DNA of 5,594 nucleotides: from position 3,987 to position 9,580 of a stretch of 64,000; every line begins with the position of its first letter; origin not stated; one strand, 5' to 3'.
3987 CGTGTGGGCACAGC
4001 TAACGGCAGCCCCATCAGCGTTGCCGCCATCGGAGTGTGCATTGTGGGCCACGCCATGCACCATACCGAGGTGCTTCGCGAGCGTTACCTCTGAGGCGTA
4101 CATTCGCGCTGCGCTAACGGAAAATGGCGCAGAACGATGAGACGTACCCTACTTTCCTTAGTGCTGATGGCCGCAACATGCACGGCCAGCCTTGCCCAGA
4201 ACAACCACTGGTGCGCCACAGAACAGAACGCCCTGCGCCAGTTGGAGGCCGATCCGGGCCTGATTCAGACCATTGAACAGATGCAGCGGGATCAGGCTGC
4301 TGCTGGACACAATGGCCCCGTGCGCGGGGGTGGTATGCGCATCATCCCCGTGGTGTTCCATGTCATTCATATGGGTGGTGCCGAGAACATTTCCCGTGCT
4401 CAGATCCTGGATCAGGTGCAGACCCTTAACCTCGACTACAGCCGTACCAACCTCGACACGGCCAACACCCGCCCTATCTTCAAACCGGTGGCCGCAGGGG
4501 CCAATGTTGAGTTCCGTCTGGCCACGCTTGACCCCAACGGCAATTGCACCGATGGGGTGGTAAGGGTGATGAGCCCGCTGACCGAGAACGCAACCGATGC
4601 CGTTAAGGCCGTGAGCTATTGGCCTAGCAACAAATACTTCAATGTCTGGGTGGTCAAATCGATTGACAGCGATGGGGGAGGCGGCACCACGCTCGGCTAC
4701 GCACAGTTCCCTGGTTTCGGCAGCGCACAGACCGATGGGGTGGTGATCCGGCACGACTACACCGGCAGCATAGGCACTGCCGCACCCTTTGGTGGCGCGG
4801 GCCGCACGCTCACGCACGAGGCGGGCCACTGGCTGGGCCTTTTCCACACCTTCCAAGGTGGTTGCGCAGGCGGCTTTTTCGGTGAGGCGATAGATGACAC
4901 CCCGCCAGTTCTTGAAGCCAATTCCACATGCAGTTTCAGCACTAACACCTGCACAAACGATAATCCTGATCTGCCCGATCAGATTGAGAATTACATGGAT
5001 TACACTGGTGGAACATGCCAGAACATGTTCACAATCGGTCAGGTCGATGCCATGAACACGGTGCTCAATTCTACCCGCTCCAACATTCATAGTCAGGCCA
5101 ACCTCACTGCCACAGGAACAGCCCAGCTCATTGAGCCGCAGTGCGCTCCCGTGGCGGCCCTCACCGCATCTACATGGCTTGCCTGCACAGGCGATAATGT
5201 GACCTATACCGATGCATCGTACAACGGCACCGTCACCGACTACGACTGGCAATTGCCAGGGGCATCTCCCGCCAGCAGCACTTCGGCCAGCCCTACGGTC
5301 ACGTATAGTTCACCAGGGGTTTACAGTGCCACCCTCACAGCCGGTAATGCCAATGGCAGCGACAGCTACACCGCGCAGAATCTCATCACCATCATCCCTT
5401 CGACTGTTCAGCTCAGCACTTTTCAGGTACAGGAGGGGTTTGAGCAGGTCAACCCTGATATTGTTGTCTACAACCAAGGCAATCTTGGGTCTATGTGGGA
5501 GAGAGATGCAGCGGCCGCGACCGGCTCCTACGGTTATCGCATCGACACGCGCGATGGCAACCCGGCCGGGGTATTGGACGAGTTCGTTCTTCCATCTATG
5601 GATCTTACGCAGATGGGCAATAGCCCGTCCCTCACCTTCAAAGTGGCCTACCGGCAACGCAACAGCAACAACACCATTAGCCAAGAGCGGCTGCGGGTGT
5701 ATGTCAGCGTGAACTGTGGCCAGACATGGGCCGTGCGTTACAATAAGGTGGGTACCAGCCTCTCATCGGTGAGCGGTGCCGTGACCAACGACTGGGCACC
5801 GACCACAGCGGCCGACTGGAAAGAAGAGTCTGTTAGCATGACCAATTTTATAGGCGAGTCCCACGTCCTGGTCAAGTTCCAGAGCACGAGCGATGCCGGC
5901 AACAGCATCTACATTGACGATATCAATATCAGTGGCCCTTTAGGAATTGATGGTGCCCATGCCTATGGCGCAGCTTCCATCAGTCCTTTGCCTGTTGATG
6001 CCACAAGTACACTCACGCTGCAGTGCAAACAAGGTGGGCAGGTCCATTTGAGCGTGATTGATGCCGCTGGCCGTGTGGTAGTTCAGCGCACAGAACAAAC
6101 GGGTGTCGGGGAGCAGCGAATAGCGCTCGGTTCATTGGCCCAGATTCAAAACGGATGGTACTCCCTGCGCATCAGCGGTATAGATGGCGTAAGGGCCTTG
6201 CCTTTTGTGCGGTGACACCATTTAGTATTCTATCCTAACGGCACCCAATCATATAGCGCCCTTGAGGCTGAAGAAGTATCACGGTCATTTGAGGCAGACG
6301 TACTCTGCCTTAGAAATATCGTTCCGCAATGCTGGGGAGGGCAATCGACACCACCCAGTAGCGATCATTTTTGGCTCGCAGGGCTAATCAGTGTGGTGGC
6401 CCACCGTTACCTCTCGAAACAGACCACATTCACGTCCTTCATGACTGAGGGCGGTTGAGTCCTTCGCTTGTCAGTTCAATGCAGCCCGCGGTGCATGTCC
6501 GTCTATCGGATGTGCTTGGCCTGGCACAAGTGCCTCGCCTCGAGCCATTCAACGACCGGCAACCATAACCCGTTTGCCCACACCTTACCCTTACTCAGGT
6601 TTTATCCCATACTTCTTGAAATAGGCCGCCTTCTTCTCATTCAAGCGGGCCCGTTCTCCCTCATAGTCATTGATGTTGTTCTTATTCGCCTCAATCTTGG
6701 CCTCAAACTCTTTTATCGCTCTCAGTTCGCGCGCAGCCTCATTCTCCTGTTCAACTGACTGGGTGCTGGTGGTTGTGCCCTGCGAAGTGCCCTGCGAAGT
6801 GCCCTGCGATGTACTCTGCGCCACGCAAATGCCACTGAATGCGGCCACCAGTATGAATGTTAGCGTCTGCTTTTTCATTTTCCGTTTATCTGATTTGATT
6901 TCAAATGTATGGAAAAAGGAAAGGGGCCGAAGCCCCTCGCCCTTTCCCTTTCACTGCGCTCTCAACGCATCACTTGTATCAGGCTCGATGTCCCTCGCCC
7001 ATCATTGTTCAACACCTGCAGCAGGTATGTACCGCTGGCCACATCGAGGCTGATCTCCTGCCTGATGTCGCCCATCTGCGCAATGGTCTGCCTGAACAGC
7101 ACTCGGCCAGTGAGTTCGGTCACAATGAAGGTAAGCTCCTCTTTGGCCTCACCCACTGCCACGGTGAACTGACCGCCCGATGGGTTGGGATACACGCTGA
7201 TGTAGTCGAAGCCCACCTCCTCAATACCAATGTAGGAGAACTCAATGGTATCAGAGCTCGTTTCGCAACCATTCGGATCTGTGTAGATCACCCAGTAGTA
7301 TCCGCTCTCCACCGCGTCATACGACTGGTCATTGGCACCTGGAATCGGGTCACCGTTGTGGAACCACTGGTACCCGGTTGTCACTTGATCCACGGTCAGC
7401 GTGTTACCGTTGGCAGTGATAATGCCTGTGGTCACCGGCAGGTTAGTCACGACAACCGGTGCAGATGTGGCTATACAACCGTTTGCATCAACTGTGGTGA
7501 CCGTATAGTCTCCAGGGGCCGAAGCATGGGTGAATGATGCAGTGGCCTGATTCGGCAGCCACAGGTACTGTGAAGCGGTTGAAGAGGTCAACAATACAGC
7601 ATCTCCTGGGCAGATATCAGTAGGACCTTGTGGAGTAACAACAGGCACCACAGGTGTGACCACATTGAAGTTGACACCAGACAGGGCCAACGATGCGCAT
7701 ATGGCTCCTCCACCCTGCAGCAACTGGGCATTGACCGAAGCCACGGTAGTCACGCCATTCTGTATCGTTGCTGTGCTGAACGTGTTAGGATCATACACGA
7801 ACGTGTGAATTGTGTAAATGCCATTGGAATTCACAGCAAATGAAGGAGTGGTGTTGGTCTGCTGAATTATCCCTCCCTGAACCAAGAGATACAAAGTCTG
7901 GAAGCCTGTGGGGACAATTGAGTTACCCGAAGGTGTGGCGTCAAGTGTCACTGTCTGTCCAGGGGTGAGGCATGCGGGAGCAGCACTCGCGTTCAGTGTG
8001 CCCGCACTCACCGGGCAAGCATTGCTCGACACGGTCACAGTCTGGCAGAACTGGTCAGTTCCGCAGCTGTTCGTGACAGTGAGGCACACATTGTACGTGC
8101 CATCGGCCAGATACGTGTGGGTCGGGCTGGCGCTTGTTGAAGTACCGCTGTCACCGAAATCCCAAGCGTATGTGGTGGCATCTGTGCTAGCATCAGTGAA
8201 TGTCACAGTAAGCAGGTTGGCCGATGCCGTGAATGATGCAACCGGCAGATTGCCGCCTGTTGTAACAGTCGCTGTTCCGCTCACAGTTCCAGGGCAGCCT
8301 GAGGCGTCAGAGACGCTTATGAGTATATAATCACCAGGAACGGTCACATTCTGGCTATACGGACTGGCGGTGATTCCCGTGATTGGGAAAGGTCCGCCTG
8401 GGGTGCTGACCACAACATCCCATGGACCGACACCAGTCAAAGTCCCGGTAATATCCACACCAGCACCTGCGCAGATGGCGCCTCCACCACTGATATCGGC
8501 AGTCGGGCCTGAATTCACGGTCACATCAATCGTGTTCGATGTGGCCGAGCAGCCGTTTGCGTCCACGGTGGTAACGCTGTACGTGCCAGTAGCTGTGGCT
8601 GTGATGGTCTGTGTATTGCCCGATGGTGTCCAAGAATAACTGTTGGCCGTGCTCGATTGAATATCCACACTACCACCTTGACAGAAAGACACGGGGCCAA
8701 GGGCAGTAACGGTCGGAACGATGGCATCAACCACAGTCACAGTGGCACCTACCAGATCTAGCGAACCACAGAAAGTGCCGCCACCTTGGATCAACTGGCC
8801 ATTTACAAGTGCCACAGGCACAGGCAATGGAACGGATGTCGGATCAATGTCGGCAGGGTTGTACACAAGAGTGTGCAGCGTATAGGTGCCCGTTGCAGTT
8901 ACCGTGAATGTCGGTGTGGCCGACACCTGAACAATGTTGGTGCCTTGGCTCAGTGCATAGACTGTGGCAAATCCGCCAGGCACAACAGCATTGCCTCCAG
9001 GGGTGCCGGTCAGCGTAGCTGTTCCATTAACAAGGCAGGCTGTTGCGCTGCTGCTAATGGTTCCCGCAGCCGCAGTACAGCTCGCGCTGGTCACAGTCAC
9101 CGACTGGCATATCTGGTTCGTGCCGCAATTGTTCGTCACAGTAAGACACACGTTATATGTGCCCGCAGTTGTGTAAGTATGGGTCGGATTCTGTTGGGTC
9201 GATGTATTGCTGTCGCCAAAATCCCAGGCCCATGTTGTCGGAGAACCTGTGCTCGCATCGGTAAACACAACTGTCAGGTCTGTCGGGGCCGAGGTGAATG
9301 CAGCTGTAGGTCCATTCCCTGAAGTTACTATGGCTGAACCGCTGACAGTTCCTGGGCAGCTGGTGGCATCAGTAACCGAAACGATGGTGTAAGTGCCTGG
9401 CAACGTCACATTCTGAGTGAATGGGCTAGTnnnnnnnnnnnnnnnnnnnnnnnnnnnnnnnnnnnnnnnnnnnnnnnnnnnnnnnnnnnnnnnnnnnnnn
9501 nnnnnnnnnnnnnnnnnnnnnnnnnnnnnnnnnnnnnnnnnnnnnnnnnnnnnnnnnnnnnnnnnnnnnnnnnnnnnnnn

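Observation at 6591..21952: Dense T9SS cargo island with adhesin-like giants and interleaved small secreted paralogs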

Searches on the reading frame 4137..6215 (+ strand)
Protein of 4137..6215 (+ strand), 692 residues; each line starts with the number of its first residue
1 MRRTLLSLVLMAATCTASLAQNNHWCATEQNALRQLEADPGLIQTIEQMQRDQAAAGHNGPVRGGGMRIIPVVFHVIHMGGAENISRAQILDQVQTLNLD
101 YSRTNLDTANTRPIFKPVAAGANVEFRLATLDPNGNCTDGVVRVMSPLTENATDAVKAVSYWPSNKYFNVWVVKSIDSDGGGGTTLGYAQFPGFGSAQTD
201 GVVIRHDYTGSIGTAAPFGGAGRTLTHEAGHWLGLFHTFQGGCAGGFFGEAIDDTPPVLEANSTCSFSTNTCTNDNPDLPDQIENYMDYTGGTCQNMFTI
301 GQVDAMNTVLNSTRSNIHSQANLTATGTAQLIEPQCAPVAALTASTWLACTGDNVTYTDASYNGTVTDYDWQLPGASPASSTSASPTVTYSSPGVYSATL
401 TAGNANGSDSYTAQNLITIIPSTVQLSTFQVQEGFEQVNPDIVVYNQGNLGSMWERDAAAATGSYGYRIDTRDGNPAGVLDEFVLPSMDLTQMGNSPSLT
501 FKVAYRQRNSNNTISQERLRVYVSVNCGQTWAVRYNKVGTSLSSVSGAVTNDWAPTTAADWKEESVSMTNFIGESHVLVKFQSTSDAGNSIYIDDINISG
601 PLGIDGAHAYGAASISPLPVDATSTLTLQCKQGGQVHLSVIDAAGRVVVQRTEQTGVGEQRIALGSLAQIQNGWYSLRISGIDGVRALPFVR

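Call 4: search_protein_families(library=pfam, proteins=[window:4137-6215:+], max_evalue=0.01)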
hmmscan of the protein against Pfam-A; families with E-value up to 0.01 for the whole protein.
window:4137-6215:+ (692 aa): 5 families
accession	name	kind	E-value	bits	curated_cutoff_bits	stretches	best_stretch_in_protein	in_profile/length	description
PF05572.19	Peptidase_M43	-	2.4e-22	79.9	23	1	158-310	8-151/152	Pregnancy-associated plasma protein-A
PF18911.6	PKD_4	-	8.8e-07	29.3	27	1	337-418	3-84/85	PKD domain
PF00801.26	PKD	-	1.9e-06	28.2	23.5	1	350-413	12-76/80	PKD domain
PF13688.12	Reprolysin_5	-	5.1e-06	27.3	27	1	85-274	24-178/196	Metallo-peptidase family M12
PF18962.6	Por_Secre_tail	-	0.0056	17.4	27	0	617-680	3-63/75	Secretion system C-terminal sorting domain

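Call 5: search_protein_families(library=ncbifam, proteins=[window:4137-6215:+], max_evalue=0.01)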
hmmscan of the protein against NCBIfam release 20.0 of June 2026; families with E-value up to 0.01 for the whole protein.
window:4137-6215:+ (692 aa): 3 families
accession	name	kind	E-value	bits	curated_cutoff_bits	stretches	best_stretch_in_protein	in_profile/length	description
TIGR03952.1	metzin_BF0631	equivalog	1.1e-10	41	208.1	2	69-193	47-172/351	zinc-dependent metalloproteinase lipoprotein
NF038128.1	choice_anch_J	domain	2.8e-07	30.9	30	1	432-598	3-162/162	choice-of-anchor J domain-containing protein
TIGR04183.1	Por_Secre_tail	domain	0.00011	22.1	23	1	616-684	2-63/72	T9SS type A sorting domain-containing protein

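Call 72: find_encoding_contigs(protein=window:4137-6215:+, flank=10000, max_places=4)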
Protein window:4137-6215:+ (692 aa): 2 contigs read that carry it; 2 places shown.
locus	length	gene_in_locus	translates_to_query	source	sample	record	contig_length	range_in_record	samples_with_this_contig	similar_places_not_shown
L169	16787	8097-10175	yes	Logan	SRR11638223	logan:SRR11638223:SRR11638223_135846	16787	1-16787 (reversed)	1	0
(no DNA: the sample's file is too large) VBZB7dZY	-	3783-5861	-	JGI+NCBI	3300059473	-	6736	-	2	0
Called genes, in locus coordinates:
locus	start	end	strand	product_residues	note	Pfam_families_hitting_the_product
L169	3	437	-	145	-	?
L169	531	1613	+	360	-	PF03702:AnmK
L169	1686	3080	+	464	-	PF03572:Peptidase_S41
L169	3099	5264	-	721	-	PF26550:Tricorn_2nd (faint), PF00930:DPPIV_N, PF26549:Tricorn_N (faint), PF20434:BD-FAE (faint), PF02129:Peptidase_S15, PF01738:DLH, PF00326:Peptidase_S9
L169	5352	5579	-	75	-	PF18480:DUF5615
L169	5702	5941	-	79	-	PF04255:DUF433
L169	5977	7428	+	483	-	PF01565:FAD_binding_4, PF02913:FAD-oxidase_C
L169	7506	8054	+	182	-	PF04978:MST, PF12867:DinB_2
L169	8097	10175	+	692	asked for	PF13688:Reprolysin_5 (faint), PF05572:Peptidase_M43, PF00801:PKD (weak), PF18911:PKD_4 (weak)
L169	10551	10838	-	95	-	-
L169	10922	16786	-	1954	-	?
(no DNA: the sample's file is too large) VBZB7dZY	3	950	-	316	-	?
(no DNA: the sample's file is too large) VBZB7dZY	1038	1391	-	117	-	PF18480:DUF5615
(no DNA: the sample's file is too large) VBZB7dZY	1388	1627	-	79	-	PF04255:DUF433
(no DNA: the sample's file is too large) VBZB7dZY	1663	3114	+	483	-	PF01565:FAD_binding_4, PF02913:FAD-oxidase_C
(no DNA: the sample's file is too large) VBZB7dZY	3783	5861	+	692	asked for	PF13688:Reprolysin_5 (faint), PF05572:Peptidase_M43, PF00801:PKD (weak), PF18911:PKD_4 (weak)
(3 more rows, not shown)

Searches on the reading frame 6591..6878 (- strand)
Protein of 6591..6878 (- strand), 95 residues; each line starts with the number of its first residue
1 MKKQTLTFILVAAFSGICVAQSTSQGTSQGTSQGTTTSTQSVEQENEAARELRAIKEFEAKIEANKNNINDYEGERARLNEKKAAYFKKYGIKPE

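Call 4: search_protein_families(library=pfam, proteins=[window:6591-6878:-], max_evalue=0.01)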
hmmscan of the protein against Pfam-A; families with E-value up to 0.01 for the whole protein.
window:6591-6878:- (95 aa): 0 families

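Call 5: search_protein_families(library=ncbifam, proteins=[window:6591-6878:-], max_evalue=0.01)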
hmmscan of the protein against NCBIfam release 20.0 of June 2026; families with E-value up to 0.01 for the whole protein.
window:6591-6878:- (95 aa): 1 family
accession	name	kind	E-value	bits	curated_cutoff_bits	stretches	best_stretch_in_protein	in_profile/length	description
NF002708.1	PRK02515.1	equivalog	0.0074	16.2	85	1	4-73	4-70/137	photosystem II complex extrinsic protein PsbU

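Call 70: list_cluster_members(proteins=[P0004, window:6591-6878:-, window:19039-20280:-])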
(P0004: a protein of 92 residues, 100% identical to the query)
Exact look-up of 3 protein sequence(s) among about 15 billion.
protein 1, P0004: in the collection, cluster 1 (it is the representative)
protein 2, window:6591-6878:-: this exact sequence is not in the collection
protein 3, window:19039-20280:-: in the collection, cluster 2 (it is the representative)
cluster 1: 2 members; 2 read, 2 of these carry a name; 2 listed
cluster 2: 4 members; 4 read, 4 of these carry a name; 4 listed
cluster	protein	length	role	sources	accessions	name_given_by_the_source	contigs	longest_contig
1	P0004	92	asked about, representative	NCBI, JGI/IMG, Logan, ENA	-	hypothetical protein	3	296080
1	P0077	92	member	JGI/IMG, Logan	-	flagellar biosynthesis/type III secretory pathway protein FliH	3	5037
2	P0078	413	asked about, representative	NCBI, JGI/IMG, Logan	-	murein DD-endopeptidase MepM/ murein hydrolase activator NlpD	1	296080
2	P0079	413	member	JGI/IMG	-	murein DD-endopeptidase MepM/ murein hydrolase activator NlpD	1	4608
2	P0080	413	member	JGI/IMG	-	murein DD-endopeptidase MepM/ murein hydrolase activator NlpD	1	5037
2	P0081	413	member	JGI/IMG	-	murein DD-endopeptidase MepM/ murein hydrolase activator NlpD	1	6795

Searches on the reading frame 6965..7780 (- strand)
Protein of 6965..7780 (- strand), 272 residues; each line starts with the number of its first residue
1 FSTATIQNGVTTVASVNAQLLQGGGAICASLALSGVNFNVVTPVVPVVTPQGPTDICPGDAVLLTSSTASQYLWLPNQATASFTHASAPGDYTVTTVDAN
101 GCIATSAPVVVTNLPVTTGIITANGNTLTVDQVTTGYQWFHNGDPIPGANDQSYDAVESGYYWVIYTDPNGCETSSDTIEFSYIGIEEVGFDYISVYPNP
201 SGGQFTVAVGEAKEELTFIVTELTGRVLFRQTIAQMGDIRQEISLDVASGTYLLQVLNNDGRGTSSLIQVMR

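Call 65: search_protein_families(library=pfam, proteins=[window:6965-7780:-], max_evalue=0.01)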
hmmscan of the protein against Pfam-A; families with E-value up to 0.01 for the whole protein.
window:6965-7780:- (272 aa): 2 families
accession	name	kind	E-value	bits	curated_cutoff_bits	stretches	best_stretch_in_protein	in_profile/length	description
PF18962.6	Por_Secre_tail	-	4.9e-07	30.4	27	1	196-265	1-71/75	Secretion system C-terminal sorting domain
PF06832.18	BiPBP_C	-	7.7e-05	23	26.8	0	83-105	65-87/90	Penicillin-Binding Protein C-terminus Family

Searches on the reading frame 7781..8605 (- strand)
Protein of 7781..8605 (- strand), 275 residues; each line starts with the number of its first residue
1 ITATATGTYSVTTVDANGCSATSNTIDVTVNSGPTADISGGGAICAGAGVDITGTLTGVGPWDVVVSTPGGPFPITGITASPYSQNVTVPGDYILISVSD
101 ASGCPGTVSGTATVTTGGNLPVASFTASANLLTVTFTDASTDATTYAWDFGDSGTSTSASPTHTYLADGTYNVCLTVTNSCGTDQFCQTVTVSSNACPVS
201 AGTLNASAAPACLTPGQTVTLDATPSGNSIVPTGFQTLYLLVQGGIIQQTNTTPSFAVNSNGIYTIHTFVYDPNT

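Call 65: search_protein_families(library=pfam, proteins=[window:7781-8605:-], max_evalue=0.01)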
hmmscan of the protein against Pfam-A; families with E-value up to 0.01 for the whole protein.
window:7781-8605:- (275 aa): 4 families
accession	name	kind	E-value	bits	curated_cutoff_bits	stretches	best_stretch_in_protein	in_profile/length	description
PF18911.6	PKD_4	-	1.6e-17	63.8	27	1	132-192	22-83/85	PKD domain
PF00801.26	PKD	-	6.8e-14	52.1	23.5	1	131-185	14-73/80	PKD domain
PF24312.1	Ig-like_POM152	-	7.1e-08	33.2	27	1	44-111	17-86/89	Nucleoporin POM152, Ig-like domain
PF14292.12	SusE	-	0.00023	21.7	25.2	1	121-224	12-104/106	SusE outer membrane protein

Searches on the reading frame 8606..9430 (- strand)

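Call 65: search_protein_families(library=pfam, proteins=[window:8606-9430:-], max_evalue=0.01)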
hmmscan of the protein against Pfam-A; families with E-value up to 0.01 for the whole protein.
window:8606-9430:- (275 aa): 3 families
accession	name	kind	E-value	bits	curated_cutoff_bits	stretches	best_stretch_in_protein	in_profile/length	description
PF18911.6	PKD_4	-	8.9e-20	71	27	1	42-114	12-84/85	PKD domain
PF00801.26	PKD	-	1.8e-12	47.5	23.5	1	46-106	9-73/80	PKD domain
PF24312.1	Ig-like_POM152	-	6.8e-06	26.8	27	1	7-31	62-85/89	Nucleoporin POM152, Ig-like domain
